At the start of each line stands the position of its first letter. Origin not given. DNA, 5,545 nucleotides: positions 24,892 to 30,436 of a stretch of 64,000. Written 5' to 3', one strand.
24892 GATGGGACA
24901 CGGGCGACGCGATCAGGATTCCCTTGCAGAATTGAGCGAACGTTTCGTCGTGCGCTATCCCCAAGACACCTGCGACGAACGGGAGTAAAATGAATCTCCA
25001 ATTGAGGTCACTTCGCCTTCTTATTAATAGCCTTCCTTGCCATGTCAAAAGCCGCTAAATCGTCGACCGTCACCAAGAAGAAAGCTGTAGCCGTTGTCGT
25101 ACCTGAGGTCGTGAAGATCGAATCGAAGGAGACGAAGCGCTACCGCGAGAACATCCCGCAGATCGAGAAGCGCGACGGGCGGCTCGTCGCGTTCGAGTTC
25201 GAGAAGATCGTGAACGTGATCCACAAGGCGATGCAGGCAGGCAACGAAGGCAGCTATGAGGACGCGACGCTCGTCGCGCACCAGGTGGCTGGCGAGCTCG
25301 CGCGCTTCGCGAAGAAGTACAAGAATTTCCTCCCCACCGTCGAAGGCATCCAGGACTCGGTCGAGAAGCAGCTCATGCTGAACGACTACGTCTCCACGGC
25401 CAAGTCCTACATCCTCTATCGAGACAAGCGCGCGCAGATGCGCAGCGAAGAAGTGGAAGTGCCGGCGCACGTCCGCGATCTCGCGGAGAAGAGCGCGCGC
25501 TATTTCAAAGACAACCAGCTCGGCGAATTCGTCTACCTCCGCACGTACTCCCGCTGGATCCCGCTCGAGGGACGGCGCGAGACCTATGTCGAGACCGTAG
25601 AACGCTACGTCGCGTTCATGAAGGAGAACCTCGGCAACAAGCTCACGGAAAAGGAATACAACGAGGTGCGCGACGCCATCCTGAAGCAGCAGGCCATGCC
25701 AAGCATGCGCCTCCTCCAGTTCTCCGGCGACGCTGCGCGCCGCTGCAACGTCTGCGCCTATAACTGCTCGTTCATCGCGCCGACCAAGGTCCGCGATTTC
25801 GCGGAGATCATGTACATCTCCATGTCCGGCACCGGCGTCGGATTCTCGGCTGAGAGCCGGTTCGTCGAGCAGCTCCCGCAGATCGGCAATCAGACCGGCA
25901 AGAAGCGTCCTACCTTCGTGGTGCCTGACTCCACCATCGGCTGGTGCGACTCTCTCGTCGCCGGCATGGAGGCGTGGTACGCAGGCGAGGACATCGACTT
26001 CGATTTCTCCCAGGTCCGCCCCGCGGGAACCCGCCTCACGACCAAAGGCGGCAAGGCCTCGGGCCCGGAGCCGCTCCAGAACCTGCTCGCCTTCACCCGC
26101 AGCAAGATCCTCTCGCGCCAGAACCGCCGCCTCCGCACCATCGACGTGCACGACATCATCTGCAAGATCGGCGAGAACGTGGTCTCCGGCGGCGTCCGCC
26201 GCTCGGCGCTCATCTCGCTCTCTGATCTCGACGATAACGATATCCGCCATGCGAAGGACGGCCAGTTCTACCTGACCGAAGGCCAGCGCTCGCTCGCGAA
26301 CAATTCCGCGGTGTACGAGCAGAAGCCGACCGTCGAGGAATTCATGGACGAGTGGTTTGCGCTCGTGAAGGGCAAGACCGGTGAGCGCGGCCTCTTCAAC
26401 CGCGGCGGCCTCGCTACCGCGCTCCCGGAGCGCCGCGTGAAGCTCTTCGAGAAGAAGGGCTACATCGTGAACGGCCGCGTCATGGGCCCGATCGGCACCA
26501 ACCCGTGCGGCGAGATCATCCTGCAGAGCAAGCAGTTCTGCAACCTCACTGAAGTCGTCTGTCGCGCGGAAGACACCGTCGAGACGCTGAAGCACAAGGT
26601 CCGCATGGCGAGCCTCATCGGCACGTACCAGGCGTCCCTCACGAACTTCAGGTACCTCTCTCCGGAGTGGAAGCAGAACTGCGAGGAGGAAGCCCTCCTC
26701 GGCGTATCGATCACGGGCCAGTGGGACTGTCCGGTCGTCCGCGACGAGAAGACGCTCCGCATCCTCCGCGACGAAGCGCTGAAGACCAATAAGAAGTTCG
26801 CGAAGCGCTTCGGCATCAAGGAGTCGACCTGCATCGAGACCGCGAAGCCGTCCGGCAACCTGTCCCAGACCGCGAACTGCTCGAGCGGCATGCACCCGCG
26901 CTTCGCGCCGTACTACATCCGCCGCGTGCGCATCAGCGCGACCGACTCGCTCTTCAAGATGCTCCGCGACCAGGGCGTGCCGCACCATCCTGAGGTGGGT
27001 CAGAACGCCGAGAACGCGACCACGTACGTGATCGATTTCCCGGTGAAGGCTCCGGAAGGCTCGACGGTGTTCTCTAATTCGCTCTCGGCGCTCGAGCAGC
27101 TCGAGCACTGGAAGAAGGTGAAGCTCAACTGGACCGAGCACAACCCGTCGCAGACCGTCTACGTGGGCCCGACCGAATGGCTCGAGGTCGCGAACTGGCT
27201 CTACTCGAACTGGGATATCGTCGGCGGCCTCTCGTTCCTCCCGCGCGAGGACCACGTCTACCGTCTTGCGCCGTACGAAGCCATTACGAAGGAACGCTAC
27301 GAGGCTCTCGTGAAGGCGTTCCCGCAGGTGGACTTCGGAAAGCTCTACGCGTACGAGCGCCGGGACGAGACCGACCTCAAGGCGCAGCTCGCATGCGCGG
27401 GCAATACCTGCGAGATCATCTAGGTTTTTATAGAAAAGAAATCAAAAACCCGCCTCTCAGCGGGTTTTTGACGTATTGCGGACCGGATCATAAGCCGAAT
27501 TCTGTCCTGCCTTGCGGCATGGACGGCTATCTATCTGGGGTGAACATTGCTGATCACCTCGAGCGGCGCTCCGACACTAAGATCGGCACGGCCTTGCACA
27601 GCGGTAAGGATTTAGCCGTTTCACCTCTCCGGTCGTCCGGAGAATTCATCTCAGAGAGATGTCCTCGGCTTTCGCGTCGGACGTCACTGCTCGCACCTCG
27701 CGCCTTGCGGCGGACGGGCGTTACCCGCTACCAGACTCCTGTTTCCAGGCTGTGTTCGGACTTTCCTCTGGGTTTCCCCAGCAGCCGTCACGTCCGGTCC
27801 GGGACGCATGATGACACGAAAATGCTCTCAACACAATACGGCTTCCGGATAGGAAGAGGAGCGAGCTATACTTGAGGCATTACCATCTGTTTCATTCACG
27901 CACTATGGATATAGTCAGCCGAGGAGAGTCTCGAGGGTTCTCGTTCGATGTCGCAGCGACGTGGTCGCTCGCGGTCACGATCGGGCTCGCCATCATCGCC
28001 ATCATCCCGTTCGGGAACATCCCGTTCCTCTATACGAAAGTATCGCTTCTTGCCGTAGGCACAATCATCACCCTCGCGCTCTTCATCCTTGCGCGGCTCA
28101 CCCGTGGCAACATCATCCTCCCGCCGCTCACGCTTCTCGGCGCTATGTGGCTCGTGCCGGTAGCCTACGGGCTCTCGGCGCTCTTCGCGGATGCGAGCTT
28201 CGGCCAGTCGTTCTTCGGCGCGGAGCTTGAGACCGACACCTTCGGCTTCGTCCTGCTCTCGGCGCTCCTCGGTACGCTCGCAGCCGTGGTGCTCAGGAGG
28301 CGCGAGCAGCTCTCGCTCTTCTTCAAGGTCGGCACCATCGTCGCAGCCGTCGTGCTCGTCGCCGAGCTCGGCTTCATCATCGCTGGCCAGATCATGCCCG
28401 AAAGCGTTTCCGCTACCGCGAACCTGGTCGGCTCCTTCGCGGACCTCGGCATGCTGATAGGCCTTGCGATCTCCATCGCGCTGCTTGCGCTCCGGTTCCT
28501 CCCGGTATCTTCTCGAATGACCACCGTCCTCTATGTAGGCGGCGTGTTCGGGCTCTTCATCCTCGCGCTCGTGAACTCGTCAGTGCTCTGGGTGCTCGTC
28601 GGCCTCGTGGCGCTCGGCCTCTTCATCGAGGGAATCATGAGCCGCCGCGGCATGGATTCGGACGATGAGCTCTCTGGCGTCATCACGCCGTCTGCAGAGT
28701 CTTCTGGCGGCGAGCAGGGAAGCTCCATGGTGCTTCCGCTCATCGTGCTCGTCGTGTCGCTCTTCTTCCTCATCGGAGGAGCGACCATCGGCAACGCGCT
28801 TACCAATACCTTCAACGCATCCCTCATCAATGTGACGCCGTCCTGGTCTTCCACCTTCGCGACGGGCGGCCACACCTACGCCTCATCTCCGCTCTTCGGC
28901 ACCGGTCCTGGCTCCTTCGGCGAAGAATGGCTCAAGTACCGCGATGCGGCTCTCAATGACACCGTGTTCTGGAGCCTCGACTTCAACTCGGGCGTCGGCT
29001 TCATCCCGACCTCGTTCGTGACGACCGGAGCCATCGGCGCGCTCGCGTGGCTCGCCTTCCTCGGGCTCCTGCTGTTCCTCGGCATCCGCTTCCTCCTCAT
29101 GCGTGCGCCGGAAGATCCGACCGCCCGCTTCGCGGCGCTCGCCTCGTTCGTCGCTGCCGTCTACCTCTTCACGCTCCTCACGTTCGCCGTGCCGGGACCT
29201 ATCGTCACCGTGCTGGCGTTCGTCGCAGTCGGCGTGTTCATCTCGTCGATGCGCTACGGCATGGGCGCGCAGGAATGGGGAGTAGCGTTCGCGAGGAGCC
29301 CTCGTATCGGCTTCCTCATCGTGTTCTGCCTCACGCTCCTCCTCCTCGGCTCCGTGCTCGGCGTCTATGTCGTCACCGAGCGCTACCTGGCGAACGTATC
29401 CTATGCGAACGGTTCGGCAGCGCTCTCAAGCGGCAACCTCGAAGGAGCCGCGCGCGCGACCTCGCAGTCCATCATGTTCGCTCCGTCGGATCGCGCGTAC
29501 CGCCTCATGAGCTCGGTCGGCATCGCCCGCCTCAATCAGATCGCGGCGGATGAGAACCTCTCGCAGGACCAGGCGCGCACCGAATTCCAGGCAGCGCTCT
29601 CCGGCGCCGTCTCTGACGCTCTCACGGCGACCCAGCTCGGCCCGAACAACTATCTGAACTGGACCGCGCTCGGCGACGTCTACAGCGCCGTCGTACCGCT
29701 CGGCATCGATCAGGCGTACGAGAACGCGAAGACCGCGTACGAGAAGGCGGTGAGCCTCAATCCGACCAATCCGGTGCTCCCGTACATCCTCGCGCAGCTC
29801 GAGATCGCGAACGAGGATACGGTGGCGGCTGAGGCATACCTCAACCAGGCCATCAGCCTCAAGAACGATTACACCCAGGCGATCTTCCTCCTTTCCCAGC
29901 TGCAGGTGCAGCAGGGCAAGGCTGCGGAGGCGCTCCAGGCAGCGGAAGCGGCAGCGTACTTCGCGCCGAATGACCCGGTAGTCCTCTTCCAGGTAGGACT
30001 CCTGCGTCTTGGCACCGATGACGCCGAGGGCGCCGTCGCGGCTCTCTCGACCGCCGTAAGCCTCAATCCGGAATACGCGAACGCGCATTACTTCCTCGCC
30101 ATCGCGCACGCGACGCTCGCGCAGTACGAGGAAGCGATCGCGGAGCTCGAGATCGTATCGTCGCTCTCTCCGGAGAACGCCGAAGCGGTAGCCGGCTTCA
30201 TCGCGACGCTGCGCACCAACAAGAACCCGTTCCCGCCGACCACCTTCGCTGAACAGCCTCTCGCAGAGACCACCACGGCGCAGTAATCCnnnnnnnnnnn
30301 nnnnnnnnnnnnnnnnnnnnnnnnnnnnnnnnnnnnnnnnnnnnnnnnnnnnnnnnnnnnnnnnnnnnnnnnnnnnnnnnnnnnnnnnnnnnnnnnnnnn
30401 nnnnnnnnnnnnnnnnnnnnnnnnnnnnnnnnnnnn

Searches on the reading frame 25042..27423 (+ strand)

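Call 54: search_protein_families(library=pfam, proteins=[window:25042-27423:+], max_evalue=0.00001)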
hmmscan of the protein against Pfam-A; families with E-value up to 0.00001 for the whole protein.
window:25042-27423:+ (793 aa): 2 families
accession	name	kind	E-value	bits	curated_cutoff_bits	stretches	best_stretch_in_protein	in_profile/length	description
PF03477.21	ATP-cone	-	3.6e-21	75.9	25.8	1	40-131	2-87/88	ATP cone domain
PF17975.6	RNR_Alpha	-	9.4e-11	42.6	26.4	1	145-218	7-77/101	Ribonucleotide reductase alpha domain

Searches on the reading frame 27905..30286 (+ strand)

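Call 54: search_protein_families(library=pfam, proteins=[window:27905-30286:+], max_evalue=0.00001)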
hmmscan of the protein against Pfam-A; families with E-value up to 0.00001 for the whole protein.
window:27905-30286:+ (793 aa): 9 families
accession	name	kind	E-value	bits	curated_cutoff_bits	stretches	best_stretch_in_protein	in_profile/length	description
PF14559.12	TPR_19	-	2.3e-16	60.3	25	1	705-765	5-64/68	Tetratricopeptide repeat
PF07719.23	TPR_2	-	9.5e-12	44.5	27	0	725-758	1-34/34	Tetratricopeptide repeat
PF13181.12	TPR_8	-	1.1e-11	44.3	25.7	0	605-622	17-34/34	Tetratricopeptide repeat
PF23914.1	TPR_CcmH_CycH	-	9e-10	39.1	42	0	661-760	54-156/158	Cytochrome c-type biogenesis protein H TPR domain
PF13414.12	TPR_11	-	1.9e-07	31.1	26.8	0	708-736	11-39/42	TPR repeat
PF13432.12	TPR_16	-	2.3e-07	31.6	32.7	0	699-749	5-55/65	Tetratricopeptide repeat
PF13371.12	TPR_9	-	3.3e-07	30.6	35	0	668-727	6-65/73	Tetratricopeptide repeat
PF13431.12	TPR_17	-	5.2e-07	29.9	24.4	0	716-746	4-34/34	Tetratricopeptide repeat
PF12895.13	ANAPC3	-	5.7e-06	27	27.2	0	603-682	3-81/82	Anaphase-promoting complex, cyclosome, subunit 3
